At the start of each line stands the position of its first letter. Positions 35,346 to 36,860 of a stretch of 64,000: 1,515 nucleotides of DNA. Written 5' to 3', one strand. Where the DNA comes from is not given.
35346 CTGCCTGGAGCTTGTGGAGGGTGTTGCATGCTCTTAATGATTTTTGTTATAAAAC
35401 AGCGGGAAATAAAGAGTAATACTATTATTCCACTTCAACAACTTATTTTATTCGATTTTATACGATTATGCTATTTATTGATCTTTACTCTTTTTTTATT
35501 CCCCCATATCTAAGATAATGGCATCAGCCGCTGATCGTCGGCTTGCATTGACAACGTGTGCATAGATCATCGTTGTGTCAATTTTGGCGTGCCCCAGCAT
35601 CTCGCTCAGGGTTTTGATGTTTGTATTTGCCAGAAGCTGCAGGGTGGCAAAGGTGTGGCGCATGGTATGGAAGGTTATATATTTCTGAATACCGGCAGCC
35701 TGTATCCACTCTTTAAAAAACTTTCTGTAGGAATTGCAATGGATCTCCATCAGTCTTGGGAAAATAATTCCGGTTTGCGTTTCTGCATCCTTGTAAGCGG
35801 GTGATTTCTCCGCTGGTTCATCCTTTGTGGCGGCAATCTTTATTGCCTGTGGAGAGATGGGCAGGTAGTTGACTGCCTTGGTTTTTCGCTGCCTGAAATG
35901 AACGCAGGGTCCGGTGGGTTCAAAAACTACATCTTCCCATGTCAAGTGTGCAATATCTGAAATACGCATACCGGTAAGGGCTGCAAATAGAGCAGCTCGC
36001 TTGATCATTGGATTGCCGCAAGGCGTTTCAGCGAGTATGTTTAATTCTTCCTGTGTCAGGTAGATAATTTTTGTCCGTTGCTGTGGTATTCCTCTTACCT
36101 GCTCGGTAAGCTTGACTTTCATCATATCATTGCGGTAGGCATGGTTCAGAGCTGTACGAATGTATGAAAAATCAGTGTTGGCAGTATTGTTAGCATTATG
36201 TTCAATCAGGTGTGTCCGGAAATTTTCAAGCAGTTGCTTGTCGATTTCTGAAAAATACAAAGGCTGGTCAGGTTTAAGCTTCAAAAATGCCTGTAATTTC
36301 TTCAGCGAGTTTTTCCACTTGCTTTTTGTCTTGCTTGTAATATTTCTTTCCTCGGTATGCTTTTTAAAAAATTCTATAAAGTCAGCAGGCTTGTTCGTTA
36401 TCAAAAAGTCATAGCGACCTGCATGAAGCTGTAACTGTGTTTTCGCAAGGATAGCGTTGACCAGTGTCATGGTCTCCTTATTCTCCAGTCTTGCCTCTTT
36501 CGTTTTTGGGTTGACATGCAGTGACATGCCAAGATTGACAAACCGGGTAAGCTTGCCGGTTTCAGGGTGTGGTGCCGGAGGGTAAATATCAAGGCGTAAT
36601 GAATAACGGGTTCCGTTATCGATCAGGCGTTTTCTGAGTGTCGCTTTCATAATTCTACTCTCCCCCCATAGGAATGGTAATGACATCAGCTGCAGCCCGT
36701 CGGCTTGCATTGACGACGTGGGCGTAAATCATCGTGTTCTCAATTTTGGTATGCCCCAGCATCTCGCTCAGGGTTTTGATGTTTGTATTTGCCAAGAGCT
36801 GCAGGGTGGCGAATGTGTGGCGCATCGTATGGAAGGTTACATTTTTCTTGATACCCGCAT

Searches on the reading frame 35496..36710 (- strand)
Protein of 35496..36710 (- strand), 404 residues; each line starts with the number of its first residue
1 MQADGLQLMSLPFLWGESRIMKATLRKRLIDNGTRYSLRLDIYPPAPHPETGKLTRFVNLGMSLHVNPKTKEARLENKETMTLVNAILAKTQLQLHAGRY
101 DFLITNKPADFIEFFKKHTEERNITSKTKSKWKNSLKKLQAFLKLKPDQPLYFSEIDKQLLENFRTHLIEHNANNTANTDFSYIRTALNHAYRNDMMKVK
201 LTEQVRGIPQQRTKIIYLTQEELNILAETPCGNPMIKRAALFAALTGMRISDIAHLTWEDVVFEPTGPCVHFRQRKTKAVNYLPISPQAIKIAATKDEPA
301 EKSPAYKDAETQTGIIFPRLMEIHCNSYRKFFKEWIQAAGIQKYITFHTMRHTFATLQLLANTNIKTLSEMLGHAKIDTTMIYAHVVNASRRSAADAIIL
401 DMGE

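Call 100: search_protein_families(library=pfam, proteins=[window:35496-36710:-], max_evalue=0.001)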
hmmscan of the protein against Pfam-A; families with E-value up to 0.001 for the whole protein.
window:35496-36710:- (404 aa): 2 families
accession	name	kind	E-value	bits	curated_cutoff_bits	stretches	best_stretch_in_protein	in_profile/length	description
PF00589.27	Phage_integrase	-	2.2e-24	86.6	27.1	1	218-386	3-168/172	Phage integrase family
PF13102.12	Phage_int_SAM_5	-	1.1e-18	67.9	22.3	1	110-201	1-92/98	Phage integrase SAM-like domain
